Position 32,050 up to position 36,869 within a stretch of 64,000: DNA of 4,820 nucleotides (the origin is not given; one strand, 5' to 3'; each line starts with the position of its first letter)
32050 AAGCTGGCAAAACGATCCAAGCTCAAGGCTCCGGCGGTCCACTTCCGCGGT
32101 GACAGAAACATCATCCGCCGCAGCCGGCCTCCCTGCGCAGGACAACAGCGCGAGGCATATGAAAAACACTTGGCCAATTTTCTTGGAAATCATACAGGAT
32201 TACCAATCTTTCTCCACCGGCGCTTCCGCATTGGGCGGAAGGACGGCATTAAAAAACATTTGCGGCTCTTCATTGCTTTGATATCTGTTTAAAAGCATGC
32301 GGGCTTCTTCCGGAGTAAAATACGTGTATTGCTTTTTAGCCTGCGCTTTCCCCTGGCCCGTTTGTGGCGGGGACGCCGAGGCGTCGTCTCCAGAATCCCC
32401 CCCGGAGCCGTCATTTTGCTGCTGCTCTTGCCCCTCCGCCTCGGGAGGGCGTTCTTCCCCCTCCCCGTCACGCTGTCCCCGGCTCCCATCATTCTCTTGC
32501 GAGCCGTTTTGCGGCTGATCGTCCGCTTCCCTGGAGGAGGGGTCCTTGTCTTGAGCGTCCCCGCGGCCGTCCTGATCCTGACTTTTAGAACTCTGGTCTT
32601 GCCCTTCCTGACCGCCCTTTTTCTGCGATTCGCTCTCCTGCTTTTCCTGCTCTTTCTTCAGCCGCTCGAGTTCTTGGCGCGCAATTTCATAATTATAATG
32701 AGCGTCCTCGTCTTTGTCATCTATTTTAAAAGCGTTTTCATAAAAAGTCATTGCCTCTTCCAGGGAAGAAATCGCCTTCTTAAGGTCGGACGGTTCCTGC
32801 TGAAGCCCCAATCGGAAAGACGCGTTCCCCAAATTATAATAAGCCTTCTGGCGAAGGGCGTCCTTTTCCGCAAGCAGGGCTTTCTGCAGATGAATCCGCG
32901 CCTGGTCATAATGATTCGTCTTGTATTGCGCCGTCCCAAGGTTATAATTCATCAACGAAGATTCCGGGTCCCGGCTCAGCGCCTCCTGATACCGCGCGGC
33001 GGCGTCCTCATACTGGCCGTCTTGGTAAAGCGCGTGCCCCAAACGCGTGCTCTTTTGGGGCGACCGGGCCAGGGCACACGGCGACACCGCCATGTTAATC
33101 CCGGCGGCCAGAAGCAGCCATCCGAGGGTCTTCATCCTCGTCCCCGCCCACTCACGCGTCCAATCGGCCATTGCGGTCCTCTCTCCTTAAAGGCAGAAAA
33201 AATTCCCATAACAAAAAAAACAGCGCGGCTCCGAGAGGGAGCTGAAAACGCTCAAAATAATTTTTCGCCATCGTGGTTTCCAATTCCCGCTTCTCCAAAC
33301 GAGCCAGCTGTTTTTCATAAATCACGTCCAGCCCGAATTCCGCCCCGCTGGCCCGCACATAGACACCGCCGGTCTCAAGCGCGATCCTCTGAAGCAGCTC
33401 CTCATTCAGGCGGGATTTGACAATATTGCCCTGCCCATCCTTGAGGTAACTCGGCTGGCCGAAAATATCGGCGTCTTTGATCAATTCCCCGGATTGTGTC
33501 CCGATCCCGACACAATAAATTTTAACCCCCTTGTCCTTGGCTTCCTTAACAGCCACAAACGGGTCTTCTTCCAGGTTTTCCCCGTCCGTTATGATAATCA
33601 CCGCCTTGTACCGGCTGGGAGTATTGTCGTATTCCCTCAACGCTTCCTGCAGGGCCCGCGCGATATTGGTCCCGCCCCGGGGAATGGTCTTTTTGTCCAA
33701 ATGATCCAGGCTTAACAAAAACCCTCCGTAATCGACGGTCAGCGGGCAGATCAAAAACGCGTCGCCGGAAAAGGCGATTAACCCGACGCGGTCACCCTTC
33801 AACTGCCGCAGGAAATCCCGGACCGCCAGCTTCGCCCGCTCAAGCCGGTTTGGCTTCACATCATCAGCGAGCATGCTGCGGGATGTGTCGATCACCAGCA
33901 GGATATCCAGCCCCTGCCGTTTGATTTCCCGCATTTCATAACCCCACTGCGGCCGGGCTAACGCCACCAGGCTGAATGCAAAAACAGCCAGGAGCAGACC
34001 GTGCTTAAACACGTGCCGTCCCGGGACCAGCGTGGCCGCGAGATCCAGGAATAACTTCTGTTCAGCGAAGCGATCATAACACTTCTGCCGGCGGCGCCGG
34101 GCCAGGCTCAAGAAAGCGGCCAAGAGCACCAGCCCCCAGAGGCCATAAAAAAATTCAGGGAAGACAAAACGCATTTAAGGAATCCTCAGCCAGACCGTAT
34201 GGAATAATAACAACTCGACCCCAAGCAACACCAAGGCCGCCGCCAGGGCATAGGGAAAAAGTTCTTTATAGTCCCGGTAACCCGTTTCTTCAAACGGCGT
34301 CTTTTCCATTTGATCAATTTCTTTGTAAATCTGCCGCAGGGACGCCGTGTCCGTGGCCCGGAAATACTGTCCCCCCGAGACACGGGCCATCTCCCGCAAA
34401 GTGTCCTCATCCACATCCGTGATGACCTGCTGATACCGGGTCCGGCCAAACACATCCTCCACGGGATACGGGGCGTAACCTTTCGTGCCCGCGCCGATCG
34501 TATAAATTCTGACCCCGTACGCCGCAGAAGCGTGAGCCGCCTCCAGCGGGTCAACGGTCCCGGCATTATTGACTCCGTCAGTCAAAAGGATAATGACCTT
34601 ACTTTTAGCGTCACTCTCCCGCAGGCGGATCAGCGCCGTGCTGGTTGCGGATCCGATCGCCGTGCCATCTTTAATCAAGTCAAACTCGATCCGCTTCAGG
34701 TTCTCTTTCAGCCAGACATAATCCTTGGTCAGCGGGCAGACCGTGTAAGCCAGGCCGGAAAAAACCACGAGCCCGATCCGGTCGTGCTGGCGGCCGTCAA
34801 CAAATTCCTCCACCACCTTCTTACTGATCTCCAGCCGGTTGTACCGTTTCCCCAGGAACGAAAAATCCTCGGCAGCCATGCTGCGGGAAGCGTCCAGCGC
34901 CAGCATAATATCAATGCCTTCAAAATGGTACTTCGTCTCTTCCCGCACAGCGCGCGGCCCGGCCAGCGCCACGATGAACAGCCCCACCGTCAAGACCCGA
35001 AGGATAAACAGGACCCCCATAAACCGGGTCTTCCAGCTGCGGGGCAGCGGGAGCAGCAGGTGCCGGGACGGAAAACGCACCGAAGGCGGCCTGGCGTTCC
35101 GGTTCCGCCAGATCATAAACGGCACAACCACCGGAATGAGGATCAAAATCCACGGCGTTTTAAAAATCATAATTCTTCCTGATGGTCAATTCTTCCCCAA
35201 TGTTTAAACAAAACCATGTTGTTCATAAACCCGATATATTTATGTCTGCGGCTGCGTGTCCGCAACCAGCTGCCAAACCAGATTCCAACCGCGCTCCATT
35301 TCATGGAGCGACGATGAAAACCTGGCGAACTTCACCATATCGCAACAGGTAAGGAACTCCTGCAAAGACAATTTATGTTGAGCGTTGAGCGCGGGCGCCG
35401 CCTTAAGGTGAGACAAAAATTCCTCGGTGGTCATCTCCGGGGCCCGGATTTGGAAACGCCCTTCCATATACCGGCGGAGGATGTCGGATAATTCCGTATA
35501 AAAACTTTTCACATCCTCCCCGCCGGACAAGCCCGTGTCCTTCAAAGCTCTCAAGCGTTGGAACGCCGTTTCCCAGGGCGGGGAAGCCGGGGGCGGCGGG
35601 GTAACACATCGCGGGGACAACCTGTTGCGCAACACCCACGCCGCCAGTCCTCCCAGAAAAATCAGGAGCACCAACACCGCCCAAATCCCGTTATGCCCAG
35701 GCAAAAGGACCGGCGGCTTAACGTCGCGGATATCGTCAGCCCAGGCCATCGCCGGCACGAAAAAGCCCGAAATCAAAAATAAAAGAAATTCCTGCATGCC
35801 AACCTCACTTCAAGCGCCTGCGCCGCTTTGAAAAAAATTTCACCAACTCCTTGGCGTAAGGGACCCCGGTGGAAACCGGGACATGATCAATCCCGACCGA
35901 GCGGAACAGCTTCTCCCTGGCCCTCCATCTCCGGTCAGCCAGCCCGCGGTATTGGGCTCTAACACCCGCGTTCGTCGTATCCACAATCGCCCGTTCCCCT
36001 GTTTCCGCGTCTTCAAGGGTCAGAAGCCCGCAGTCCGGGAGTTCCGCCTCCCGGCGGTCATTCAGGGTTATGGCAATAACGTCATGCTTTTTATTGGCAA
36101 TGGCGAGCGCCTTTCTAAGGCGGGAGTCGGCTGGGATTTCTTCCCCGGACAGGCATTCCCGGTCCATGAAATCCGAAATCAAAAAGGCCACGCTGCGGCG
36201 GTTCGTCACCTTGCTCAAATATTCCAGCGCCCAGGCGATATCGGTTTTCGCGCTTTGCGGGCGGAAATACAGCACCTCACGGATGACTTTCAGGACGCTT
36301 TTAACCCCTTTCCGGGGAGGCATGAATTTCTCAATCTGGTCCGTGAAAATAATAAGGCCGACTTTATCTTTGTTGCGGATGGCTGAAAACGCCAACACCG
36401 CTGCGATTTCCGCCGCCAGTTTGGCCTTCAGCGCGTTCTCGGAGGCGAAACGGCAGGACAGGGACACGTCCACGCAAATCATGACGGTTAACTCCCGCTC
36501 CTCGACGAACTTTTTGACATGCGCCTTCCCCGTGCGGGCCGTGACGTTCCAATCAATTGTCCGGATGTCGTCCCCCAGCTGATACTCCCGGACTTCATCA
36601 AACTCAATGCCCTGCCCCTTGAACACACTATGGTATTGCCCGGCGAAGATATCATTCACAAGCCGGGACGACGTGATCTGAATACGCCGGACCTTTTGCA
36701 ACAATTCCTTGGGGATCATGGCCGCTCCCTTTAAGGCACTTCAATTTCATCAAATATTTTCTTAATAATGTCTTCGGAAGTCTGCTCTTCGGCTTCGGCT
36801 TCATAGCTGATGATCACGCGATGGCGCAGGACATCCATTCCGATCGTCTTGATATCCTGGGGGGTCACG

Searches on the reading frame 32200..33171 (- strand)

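Call 20: search_protein_families(library=pfam, proteins=[window:32200-33171:-], max_evalue=0.001)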
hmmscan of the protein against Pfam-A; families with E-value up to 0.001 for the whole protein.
window:32200-33171:- (323 aa): 12 families
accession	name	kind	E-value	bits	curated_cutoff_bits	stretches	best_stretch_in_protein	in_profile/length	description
PF13414.12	TPR_11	-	1.6e-13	50.5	26.8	1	45-85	1-41/42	TPR repeat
PF13432.12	TPR_16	-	1.8e-11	44.7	32.7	1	43-99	2-58/65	Tetratricopeptide repeat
PF07719.23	TPR_2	-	6.2e-11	42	27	1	43-70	6-33/34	Tetratricopeptide repeat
PF14559.12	TPR_19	-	1.3e-10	41.9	25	1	48-105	1-59/68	Tetratricopeptide repeat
PF00515.34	TPR_1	-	1.5e-10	40.9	27.8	1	43-70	6-33/34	Tetratricopeptide repeat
PF13181.12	TPR_8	-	1.9e-08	34.2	25.7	0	43-70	6-33/34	Tetratricopeptide repeat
PF13428.12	TPR_14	-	1.5e-06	28.7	23.5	0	43-79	6-42/44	Tetratricopeptide repeat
PF13176.12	TPR_7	-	8.1e-05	22.9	27.9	0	43-71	4-34/36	Tetratricopeptide repeat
PF13424.12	TPR_12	-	0.0001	22.8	30.1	1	43-99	8-72/77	Tetratricopeptide repeat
PF12895.13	ANAPC3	-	0.00024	21.8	27.2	1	33-98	18-82/82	Anaphase-promoting complex, cyclosome, subunit 3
PF24575.1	TPR_Slam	-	0.00052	20.8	35.2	1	47-92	56-101/104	Surface lipoprotein assembly modifier, N-terminal TPR repeats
PF13174.12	TPR_6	-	0.0008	20.3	26.3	0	43-71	5-33/33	Tetratricopeptide repeat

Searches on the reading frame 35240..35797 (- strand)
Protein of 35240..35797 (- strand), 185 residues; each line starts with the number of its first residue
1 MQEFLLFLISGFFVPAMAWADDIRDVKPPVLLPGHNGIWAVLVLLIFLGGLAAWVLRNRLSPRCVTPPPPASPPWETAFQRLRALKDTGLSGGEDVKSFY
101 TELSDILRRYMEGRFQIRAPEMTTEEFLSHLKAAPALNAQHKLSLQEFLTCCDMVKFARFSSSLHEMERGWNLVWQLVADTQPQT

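Call 20: search_protein_families(library=pfam, proteins=[window:35240-35797:-], max_evalue=0.001)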
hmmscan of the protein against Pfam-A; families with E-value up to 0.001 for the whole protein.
window:35240-35797:- (185 aa): 1 family
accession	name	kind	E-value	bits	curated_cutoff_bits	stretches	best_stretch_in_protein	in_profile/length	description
PF14316.11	DUF4381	-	2.3e-06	28.4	27.2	1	22-134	5-104/145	Domain of unknown function (DUF4381)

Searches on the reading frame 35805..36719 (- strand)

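Call 20: search_protein_families(library=pfam, proteins=[window:35805-36719:-], max_evalue=0.001)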
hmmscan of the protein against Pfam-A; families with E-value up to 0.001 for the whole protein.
window:35805-36719:- (304 aa): 2 families
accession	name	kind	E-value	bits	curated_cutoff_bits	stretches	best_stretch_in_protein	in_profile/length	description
PF01882.25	DUF58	-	7.5e-77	257.8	23.4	1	42-261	1-210/216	Protein of unknown function DUF58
PF13519.12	VWA_2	-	1.2e-15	58.5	27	1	79-184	1-106/107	von Willebrand factor type A domain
